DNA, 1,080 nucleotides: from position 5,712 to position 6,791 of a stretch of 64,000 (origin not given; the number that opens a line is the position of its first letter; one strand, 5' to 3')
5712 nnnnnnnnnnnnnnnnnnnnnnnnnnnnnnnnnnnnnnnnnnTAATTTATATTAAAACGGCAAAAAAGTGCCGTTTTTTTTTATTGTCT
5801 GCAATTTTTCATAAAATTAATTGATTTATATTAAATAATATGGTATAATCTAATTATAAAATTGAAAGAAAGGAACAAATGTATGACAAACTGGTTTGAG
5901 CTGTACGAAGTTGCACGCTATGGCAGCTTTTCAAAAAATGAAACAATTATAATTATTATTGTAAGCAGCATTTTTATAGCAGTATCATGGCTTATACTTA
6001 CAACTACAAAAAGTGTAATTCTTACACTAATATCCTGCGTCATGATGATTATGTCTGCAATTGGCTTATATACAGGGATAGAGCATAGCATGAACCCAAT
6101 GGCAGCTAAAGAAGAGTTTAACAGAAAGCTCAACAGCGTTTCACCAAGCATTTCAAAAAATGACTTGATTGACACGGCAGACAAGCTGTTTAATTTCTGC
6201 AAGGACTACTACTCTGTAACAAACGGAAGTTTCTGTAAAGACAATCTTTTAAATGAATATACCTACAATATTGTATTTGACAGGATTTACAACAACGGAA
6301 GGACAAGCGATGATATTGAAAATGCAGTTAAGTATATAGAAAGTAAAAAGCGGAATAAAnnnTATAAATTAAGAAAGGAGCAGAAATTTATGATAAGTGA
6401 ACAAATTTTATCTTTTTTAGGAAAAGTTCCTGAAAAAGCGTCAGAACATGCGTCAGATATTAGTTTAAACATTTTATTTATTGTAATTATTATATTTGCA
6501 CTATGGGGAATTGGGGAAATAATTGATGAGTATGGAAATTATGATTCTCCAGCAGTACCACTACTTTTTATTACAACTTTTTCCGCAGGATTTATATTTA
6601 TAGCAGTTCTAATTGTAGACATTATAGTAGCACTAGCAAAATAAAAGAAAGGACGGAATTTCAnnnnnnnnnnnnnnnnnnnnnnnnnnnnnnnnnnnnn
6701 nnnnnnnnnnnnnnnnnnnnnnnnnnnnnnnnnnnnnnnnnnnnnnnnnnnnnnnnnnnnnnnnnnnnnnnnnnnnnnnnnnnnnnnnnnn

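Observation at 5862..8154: Family A: four paralogous membrane-anchored proteins with a conserved Cys-containing C-terminal domain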

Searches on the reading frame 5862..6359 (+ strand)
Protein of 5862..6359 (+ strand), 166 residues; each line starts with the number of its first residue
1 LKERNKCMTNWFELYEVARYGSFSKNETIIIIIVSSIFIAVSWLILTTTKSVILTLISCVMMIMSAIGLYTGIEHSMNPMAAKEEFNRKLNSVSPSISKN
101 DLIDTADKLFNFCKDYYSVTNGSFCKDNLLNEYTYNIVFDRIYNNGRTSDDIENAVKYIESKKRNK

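Call 6: search_protein_families(library=pfam, proteins=[window:5862-6359:+], max_evalue=1)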
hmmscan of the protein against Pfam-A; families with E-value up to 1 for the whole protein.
window:5862-6359:+ (166 aa): 2 families
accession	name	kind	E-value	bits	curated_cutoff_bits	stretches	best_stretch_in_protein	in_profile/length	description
PF14351.11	DUF4401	-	0.023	14.6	30.4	1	29-79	35-86/307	Domain of unknown function (DUF4401)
PF20237.3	DUF6594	-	0.52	10.6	30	1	25-67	172-214/238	Family of unknown function (DUF6594)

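Call 17: find_related_loci(query=A1, collection=genome_contigs, flank=10000)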
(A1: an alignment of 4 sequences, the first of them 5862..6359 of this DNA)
Query A1 (166 aa) in genome_contigs; peptide patterns used: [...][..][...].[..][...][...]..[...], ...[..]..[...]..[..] (x = any residue, [..] = any of these).
176 stretches matched a pattern, but none encodes a relative of the query by tblastn (E <= 1e-3).

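Call 18: find_related_loci(query=A1, collection=viral_contigs, flank=10000)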
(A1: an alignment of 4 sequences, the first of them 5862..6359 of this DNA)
Query A1 (166 aa) in viral_contigs; peptide patterns used: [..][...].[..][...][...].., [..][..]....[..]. (x = any residue, [..] = any of these).
286 stretches matched a pattern, but none encodes a relative of the query by tblastn (E <= 1e-3).

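Call 19: search_protein_families(library=ncbifam, proteins=[window:5883-6359:+], max_evalue=0.01)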
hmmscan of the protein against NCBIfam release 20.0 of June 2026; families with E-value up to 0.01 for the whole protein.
window:5883-6359:+ (159 aa): 0 families

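Call 20: search_protein_families(library=phrogs, proteins=[window:5883-6359:+], max_evalue=0.01)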
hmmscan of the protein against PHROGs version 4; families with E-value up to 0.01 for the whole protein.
window:5883-6359:+ (159 aa): 0 families

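Call 21: search_protein_representatives(alignment_id=A1)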
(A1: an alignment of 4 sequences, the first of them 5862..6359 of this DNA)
Query: 4 sequences, 195 profile positions. Proteins with E-value up to 0.001 (for the whole library): 21; up to 1e-10: 13; up to 1e-30: 4. The best 21 are listed.
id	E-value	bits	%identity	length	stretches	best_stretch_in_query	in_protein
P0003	1.7e-66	240.1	-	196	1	1-194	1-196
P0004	4.0e-66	238.9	-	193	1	1-194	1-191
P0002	3.6e-61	222.7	-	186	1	1-195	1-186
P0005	8.6e-45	169.3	-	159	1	1-194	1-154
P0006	7.0e-30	120.6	-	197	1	1-194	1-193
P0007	5.0e-28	114.5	-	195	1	1-194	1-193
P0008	9.9e-26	107.1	-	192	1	1-193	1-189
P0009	2.0e-25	106.1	-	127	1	1-113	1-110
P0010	4.3e-22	95.2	-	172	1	1-194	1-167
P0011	5.1e-16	75.4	-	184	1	1-194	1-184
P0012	1.9e-13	67.0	-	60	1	1-61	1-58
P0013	1.1e-11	61.2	-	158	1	118-195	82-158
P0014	2.2e-11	60.3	-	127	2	115-195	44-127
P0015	1.9e-09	54.0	-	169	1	1-193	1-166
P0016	1.9e-09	53.9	-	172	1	42-194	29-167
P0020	7.7e-07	45.4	-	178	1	1-192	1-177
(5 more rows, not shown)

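Call 28: find_encoding_contigs(protein=P0020, flank=10000, max_places=3)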
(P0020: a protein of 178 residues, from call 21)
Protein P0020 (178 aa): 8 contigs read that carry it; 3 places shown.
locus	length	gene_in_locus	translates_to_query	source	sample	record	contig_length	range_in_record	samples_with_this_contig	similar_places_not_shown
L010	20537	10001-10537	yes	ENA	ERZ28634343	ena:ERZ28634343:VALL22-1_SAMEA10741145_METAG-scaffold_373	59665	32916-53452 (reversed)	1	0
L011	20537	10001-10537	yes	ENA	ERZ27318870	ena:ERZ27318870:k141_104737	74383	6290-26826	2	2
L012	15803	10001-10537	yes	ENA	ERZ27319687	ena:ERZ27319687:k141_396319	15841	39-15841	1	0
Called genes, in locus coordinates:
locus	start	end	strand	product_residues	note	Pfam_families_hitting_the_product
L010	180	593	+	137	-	PF01957:NfeD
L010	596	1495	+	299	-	PF01145:Band_7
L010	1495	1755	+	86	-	-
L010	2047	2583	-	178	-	-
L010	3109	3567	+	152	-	-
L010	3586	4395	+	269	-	-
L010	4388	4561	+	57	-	-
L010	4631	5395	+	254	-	-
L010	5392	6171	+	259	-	-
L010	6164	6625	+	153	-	-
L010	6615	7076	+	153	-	-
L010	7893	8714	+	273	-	-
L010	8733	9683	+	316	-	PF02498:Bro-N, PF03374:ANT (weak)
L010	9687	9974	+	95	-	PF15933:RnlB_antitoxin (weak)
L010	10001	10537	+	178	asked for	-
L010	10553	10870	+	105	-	-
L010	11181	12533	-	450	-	-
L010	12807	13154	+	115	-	-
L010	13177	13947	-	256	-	PF01027:Bax1-I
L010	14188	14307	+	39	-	-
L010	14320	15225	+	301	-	PF13651:EcoRI_methylase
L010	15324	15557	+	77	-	-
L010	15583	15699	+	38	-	-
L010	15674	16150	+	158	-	-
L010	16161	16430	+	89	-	-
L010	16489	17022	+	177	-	-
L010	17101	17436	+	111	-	-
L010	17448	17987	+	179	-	-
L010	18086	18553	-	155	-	-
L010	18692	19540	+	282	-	-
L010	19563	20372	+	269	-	-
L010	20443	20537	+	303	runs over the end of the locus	-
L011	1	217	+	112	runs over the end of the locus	-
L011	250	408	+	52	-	-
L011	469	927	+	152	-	-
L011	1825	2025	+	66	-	-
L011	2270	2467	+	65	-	-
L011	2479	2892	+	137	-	PF01957:NfeD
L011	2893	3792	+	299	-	PF01145:Band_7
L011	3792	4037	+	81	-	-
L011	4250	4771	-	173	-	-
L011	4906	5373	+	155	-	-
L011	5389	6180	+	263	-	-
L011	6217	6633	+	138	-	-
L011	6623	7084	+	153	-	-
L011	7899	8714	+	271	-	-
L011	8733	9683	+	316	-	PF02498:Bro-N, PF03374:ANT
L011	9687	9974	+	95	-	PF15933:RnlB_antitoxin (weak)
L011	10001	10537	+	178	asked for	-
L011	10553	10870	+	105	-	-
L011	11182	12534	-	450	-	-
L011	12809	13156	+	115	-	-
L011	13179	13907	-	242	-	PF01027:Bax1-I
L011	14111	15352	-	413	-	-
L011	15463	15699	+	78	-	-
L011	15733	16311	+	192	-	-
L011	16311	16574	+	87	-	-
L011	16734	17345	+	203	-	-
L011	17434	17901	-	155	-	-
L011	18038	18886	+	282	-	-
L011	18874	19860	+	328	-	-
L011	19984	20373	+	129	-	-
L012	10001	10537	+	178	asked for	-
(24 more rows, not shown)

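Call 63: search_dna_similar(query=L010:11181-12530:-, collection=plasmids, mode=protein, max_rows=10, max_evalue=1e-20)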
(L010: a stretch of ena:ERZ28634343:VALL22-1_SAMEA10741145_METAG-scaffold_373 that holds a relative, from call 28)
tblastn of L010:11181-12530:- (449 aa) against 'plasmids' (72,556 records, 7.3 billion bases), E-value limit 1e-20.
No match.

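Call 82: find_encoding_contigs(protein=P0006, flank=10000, max_places=2)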
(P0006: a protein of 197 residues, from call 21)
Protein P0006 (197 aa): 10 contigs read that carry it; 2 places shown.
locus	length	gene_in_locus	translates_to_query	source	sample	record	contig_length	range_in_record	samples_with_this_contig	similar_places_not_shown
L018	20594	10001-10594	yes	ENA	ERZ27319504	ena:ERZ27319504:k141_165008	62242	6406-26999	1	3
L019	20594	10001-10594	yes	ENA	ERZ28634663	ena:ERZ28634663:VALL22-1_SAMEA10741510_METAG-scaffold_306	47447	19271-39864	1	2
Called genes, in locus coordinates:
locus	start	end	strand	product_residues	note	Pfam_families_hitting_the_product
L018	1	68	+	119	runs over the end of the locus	-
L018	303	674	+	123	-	-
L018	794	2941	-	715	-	-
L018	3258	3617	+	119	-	PF15933:RnlB_antitoxin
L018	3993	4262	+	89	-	-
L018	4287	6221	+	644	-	PF02384:N6_Mtase, PF20473:MmeI_Mtase (weak)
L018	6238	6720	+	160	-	PF01420:Methylase_S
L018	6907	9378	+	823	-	PF13091:PLDc_2, PF00004:AAA (faint), PF27394:Aq_aa27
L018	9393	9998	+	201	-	-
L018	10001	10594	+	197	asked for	-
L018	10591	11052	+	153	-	-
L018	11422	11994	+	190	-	-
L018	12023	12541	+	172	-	PF03235:GmrSD_N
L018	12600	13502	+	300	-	PF01555:N6_N4_Mtase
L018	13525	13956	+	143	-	-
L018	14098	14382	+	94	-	-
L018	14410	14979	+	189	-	-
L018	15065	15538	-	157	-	-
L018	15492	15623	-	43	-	-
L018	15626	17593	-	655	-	PF00580:UvrD-helicase, PF13245:AAA_19, PF13604:AAA_30 (faint), PF01443:Viral_helicase1 (faint), PF13361:UvrD_C, PF13538:UvrD_C_2 (faint)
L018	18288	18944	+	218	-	PF12728:HTH_17 (weak), PF00239:Resolvase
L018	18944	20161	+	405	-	PF01385:OrfB_IS605, PF07282:Cas12f1-like_TNB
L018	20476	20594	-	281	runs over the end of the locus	-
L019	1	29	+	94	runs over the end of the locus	-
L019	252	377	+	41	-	-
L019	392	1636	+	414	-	PF02534:T4SS-DNA_transf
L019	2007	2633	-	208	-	PF01693:Cauli_VI (weak)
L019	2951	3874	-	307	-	-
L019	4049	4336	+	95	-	-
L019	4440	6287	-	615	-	PF00004:AAA, PF07724:AAA_2, PF07728:AAA_5 (weak), PF10431:ClpB_D2-small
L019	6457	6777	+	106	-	-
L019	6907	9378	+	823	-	PF13091:PLDc_2, PF27394:Aq_aa27, PF00004:AAA (faint)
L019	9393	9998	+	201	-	-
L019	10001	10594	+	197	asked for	-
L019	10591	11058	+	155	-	-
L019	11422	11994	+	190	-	-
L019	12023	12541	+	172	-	PF03235:GmrSD_N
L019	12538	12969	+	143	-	-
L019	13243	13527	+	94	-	-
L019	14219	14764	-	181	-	-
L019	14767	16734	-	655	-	PF00580:UvrD-helicase, PF13245:AAA_19, PF13604:AAA_30 (faint), PF01443:Viral_helicase1 (faint), PF13361:UvrD_C, PF13538:UvrD_C_2 (faint)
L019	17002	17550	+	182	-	-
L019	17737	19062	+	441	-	PF01385:OrfB_IS605, PF07282:Cas12f1-like_TNB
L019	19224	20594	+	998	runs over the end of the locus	-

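Call 83: search_protein_families(library=padloc, proteins=[L018:6907-9375:+, L018:9393-9995:+, L018:10001-10591:+, L018:10591-11049:+, L018:11422-11991:+, L018:12023-12538:+], max_evalue=0.01)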
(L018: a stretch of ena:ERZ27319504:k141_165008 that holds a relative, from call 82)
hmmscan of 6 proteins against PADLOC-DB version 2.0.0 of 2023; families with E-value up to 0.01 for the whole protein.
L018:6907-9375:+ (823 aa): 1 family
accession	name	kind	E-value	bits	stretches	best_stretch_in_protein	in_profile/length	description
PDLC03829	ZacB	-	7e-05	19.9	1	96-143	293-325/586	-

L018:9393-9995:+ (201 aa): 0 families

L018:10001-10591:+ (197 aa): 0 families

L018:10591-11049:+ (153 aa): 0 families

L018:11422-11991:+ (190 aa): 1 family
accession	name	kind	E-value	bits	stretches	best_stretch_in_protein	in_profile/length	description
PDLC03530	REase_II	-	0.00084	16.4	1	48-159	77-186/350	Type II restriction enzyme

L018:12023-12538:+ (172 aa): 3 families
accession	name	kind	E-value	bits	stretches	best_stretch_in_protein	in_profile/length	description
PDLC03877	NsnA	-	1.9e-15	55.1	1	14-163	42-194/385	-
PDLC04027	PD-T4-2_A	-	1.1e-08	32.5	1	33-102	48-115/363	-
PDLC03418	REase_II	-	1.8e-08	31.9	1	34-106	29-98/372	Type II restriction enzyme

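Call 84: search_protein_families(library=pfam, proteins=[L018:6907-9375:+, L018:9393-9995:+, L018:10591-11049:+, L018:11422-11991:+, L018:794-2938:-, L018:13525-13953:+, L018:14410-14976:+], max_evalue=0.01)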
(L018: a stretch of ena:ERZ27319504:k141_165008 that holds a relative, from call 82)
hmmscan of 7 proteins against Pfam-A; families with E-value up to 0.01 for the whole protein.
L018:6907-9375:+ (823 aa): 2 families
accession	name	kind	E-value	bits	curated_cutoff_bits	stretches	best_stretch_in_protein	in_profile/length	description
PF13091.12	PLDc_2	-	1.5e-08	35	27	1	74-169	43-129/132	PLD-like domain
PF00004.35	AAA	-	3.8e-06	27.8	21.2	1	430-543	2-120/131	ATPase family associated with various cellular activities (AAA)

L018:9393-9995:+ (201 aa): 0 families

L018:10591-11049:+ (153 aa): 0 families

L018:11422-11991:+ (190 aa): 0 families

L018:794-2938:- (714 aa): 0 families

L018:13525-13953:+ (143 aa): 0 families

L018:14410-14976:+ (189 aa): 0 families

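Call 90: find_encoding_contigs(protein=P0008, flank=10000, max_places=2)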
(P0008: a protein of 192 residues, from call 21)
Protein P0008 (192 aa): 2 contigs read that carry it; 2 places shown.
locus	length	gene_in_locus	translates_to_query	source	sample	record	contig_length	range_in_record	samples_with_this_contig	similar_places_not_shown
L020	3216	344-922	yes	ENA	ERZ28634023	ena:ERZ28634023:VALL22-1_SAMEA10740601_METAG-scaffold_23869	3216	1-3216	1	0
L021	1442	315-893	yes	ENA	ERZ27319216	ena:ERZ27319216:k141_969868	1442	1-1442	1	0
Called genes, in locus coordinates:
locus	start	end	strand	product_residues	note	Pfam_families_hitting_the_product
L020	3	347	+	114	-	?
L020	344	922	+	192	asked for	-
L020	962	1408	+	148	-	-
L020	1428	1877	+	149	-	-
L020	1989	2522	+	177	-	-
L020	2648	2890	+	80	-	-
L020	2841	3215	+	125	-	?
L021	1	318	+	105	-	?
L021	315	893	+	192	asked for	-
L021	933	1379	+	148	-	-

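Call 92: find_encoding_contigs(protein=P0015, flank=10000, max_places=2)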
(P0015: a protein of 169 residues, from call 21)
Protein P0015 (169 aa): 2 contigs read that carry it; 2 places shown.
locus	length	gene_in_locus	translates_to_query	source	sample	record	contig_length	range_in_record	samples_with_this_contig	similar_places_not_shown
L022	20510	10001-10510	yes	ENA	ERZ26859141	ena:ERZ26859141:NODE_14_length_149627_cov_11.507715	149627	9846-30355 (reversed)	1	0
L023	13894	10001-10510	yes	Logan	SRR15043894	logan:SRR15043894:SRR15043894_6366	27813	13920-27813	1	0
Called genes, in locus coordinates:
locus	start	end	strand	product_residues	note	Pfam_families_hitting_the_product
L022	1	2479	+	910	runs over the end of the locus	PF27097:VirB4_TrbE_N, PF03135:CagE_TrbE_VirB (weak), PF12846:AAA_10 (faint), PF19044:P-loop_TraG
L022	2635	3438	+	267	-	-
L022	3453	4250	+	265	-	-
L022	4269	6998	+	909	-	PF04610:TrbL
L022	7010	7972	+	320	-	-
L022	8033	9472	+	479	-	PF00437:T2SSE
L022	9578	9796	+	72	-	-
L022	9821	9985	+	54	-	-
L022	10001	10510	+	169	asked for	-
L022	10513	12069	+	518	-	PF14284:PcfJ (weak)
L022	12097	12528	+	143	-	-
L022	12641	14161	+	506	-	PF01145:Band_7, PF15975:Flot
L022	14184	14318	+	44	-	-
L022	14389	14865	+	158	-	-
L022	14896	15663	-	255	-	-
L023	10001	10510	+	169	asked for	-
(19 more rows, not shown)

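Call 93: find_encoding_contigs(protein=P0013, flank=10000, max_places=2)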
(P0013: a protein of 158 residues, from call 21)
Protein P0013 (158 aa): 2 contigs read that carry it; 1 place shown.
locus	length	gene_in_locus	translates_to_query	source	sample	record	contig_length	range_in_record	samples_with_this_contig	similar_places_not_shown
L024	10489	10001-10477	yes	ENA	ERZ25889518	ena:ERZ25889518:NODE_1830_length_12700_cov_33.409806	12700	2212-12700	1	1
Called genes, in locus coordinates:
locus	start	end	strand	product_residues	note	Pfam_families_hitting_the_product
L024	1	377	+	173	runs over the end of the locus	-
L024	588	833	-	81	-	-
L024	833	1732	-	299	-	PF01145:Band_7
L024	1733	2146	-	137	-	PF01957:NfeD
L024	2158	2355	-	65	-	-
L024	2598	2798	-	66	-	-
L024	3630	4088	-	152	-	-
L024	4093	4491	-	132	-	-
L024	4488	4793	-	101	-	-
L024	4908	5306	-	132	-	-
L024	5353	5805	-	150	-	-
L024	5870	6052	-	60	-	-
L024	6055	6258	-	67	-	-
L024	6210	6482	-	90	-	-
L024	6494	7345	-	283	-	-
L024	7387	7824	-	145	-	-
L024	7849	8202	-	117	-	-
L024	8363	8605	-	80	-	-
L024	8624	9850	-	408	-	-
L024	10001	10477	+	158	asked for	-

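Call 99: find_related_loci(query=A1, collection=metagenome_contigs, flank=10000)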
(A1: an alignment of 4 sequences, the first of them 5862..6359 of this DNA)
Query A1 (166 aa) in metagenome_contigs; peptide patterns used: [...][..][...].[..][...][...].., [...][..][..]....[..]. (x = any residue, [..] = any of these).
600 stretches matched a pattern (row limit reached: there are more); 12 encode a relative of the query (tblastn E <= 1e-3); 12 distinct loci.
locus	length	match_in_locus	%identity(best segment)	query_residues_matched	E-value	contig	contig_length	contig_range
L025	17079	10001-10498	97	1-166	1e-107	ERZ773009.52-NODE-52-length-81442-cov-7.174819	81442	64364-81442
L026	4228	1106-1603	96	1-166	5e-107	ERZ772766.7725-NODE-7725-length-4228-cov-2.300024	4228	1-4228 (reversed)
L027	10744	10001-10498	92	1-166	7e-94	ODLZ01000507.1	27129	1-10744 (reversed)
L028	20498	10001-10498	89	1-166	2e-91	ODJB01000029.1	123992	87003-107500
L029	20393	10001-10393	95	1-131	7e-82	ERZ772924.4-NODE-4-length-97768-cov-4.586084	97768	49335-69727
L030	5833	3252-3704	30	28-163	1e-12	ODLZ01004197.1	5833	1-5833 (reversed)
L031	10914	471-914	27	33-161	8e-11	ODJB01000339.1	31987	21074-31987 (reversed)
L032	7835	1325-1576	36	80-165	1e-10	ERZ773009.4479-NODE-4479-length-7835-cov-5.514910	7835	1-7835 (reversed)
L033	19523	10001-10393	29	54-165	2e-10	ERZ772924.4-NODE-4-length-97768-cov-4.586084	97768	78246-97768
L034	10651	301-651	29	70-164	1e-10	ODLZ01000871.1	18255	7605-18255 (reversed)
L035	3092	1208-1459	32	80-165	1e-9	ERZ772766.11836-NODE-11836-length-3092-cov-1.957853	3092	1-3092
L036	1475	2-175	41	107-163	1e-8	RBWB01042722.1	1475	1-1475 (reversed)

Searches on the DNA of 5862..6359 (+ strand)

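Call 61: search_dna_similar(query=L011:1-20537:+, collection=plasmids, mode=near, max_rows=10)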
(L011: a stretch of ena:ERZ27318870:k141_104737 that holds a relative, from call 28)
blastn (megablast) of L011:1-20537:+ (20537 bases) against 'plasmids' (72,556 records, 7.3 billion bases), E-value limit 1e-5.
Records with a match: 1; places in all: 2; records where one place covers at least 80% of the query: 0.
Best place of each record, by identity: 90-95% 1.
By first word of the organism name: Fusobacterium 1.
By predicted mobility (MOB-suite, as given by PLSDB): non-mobilizable 1.
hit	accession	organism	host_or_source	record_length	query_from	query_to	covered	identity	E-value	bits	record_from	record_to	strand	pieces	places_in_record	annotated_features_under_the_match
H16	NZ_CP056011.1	Fusobacterium animalis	Homo sapiens,cell culture,Colorectal ...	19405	16699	16797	0%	90.9%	7e-27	134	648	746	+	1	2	hypothetical protein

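Call 62: search_dna_similar(query=L011:1-20537:+, collection=phages, mode=near, max_rows=10)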
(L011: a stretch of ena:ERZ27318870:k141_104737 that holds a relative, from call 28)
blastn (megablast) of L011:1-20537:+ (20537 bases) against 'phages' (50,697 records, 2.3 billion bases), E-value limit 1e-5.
No match.

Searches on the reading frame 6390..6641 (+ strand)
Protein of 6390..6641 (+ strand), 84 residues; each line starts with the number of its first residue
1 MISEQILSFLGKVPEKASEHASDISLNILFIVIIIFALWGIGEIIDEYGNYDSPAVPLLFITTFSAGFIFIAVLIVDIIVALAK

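Call 6: search_protein_families(library=pfam, proteins=[window:6390-6641:+], max_evalue=1)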
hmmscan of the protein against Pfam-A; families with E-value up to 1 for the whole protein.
window:6390-6641:+ (84 aa): 1 family
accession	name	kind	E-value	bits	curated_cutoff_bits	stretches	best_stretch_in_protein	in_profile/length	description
PF13624.11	SurA_N_3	-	0.28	11.5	27.2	1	20-49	8-38/162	SurA-like N-terminal domain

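Call 20: search_protein_families(library=phrogs, proteins=[window:6390-6641:+], max_evalue=0.01)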
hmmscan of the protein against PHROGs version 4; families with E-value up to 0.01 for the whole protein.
window:6390-6641:+ (84 aa): 0 families
